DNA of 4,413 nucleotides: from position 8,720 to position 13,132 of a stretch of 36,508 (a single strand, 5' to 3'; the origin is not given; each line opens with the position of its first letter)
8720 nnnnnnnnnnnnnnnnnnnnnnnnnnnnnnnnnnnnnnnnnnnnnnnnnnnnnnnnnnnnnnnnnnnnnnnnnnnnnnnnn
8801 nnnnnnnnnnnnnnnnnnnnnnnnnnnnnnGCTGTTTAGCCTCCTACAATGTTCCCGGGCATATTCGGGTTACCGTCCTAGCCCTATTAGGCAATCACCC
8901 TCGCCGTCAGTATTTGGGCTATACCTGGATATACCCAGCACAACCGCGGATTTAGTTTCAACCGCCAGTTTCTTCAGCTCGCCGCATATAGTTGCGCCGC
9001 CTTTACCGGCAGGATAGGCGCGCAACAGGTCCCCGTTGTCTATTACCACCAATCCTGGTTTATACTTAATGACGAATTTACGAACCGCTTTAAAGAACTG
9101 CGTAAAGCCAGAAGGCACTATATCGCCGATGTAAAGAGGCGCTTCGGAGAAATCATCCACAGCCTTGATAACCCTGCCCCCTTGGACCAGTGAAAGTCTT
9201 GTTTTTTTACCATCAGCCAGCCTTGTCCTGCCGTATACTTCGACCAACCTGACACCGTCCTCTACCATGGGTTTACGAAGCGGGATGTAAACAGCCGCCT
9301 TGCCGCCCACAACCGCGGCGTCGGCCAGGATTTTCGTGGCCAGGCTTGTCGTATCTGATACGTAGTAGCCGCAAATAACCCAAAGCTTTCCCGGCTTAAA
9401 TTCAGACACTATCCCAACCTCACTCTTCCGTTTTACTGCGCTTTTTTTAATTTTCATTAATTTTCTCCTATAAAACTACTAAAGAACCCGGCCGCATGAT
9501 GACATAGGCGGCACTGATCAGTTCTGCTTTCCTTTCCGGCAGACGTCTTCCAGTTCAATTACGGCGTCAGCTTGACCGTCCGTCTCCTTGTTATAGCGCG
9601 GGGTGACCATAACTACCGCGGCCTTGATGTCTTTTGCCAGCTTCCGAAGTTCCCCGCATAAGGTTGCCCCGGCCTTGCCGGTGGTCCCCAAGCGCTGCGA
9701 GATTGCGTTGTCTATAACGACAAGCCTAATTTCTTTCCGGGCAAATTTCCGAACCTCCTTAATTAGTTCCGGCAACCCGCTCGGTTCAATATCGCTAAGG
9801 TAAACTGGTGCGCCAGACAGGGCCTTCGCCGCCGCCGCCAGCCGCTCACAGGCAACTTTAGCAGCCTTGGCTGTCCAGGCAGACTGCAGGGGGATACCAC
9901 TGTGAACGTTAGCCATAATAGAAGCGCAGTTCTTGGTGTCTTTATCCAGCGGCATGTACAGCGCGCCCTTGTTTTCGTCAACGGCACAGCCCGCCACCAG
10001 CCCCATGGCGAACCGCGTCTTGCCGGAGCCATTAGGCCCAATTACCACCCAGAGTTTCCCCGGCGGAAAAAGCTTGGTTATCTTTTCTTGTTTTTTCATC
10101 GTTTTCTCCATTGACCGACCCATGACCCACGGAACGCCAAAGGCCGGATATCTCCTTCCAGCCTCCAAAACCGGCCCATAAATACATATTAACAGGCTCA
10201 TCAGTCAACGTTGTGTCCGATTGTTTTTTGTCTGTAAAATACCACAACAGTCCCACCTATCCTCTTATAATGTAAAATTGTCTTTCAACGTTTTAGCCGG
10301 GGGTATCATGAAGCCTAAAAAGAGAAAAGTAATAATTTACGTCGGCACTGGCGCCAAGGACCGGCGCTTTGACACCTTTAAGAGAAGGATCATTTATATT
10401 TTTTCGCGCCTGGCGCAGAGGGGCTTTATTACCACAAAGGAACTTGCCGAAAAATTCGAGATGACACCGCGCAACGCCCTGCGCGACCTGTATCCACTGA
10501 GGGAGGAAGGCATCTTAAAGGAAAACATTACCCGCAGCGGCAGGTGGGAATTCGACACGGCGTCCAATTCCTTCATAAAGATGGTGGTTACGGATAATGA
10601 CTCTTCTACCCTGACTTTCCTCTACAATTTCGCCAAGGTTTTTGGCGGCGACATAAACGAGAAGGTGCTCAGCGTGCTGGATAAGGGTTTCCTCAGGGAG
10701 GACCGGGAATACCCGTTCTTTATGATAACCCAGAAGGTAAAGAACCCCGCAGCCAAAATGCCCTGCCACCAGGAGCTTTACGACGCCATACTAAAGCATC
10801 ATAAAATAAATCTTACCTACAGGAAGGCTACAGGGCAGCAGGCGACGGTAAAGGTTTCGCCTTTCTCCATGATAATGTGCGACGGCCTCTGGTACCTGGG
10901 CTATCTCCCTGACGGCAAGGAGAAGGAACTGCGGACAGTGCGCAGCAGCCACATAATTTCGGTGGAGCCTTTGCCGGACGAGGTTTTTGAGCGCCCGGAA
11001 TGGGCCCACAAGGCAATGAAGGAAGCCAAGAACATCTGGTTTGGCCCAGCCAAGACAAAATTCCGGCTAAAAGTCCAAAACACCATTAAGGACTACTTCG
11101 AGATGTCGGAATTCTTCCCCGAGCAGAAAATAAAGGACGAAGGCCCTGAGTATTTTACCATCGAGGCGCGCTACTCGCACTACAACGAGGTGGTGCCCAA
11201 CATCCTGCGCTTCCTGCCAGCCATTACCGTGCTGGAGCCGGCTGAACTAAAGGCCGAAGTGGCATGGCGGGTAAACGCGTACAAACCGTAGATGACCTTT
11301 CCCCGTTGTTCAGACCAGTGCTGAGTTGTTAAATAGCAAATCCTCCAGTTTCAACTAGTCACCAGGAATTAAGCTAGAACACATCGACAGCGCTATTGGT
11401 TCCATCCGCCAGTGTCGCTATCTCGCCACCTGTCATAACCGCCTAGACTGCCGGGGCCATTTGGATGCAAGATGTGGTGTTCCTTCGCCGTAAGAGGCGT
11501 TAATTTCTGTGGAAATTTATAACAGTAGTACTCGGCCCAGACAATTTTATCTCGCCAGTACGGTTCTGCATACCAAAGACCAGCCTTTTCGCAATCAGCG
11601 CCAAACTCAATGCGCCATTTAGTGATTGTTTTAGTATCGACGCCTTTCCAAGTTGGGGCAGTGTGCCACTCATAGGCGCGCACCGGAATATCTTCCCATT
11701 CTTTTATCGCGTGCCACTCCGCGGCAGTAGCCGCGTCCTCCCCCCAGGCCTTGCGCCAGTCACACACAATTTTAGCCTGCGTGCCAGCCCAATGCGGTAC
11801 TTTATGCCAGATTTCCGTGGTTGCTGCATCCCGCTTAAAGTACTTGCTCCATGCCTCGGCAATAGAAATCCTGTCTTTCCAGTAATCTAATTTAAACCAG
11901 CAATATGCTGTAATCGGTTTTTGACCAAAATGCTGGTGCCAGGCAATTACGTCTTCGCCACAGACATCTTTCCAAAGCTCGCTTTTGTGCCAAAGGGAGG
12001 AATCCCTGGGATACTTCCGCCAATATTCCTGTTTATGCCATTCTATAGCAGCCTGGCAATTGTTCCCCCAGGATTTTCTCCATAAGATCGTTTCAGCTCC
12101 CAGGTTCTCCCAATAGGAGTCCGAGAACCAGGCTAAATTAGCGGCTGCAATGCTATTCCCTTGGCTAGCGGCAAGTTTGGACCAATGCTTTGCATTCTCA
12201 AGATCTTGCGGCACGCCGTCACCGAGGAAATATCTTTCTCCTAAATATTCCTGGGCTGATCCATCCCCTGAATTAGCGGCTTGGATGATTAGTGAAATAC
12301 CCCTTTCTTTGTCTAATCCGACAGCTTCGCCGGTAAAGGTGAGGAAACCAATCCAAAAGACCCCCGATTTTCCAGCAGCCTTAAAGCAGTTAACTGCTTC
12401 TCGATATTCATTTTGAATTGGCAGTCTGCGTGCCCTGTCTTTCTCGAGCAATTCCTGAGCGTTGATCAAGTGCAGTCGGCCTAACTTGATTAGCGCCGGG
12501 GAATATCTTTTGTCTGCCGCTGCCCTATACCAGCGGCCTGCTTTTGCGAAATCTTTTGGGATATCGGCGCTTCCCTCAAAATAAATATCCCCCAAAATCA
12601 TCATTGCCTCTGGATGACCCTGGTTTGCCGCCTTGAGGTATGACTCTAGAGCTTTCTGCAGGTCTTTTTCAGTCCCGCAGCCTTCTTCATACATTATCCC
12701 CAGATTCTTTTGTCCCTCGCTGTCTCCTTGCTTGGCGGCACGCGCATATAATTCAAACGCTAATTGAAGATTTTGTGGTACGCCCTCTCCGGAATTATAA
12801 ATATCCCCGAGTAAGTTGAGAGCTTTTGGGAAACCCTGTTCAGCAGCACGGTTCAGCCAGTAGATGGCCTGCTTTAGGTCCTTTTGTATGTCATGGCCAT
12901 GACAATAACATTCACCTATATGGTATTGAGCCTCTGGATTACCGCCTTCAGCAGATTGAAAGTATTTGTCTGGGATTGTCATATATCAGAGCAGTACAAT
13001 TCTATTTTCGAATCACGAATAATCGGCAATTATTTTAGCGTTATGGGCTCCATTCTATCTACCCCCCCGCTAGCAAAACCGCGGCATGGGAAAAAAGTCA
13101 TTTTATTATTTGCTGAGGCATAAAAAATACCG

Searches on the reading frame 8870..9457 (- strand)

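Call 10: search_protein_families(library=pfam, proteins=[window:8870-9457:-], max_evalue=0.001)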
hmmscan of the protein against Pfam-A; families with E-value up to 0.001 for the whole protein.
window:8870-9457:- (195 aa): 1 family
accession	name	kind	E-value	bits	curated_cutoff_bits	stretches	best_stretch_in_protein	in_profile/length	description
PF03796.21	DnaB_C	-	2.7e-06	27.4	27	1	17-174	13-174/255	DnaB-like helicase C terminal domain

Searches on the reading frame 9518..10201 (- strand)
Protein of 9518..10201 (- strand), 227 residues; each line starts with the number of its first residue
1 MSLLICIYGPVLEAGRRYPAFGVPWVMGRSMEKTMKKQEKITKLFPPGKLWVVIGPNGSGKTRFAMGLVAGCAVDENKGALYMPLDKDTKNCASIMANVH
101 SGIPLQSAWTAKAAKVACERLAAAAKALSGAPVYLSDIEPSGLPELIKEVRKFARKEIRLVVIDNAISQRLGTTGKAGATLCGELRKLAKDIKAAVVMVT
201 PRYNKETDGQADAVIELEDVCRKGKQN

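Call 10: search_protein_families(library=pfam, proteins=[window:9518-10201:-], max_evalue=0.001)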
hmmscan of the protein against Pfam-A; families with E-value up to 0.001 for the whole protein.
window:9518-10201:- (227 aa): 4 families
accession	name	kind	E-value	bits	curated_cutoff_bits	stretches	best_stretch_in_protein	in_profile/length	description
PF03796.21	DnaB_C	-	7.9e-14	52.1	27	1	35-200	6-176/255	DnaB-like helicase C terminal domain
PF13481.12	AAA_25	-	9.8e-06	25.8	27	1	25-168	10-154/195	AAA domain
PF13671.12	AAA_33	-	0.00068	20.4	27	0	50-121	1-59/143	AAA domain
PF06745.19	ATPase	-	0.00074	19.4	26.6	0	44-207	15-169/231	KaiC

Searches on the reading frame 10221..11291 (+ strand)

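Call 10: search_protein_families(library=pfam, proteins=[window:10221-11291:+], max_evalue=0.001)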
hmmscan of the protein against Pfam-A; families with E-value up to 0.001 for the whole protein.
window:10221-11291:+ (356 aa): 3 families
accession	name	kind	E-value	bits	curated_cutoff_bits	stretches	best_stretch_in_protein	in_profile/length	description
PF13280.12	WYL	-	1.8e-08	34.7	21.8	1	184-249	4-69/70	WYL domain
PF25583.1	WCX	-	2.2e-07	31.5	23.9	1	288-350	16-71/76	WCX domain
PF08220.18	HTH_DeoR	-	0.00013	22.1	21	1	56-100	1-45/57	DeoR-like helix-turn-helix domain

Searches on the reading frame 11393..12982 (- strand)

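Call 11: search_protein_families(library=pfam, proteins=[window:11393-12982:-], max_evalue=0.001)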
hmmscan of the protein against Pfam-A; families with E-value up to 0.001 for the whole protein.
window:11393-12982:- (529 aa): 3 families
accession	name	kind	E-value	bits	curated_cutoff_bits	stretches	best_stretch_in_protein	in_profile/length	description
PF08238.18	Sel1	-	6.6e-47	156.7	30.7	5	16-50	1-35/36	Sel1 repeat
PF13432.12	TPR_16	-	2.5e-05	25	32.7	0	110-157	18-59/65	Tetratricopeptide repeat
PF20308.4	TPR-S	-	0.00041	21.3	27.6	0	73-158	3-88/102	Tetratricopeptide Repeats-Sensor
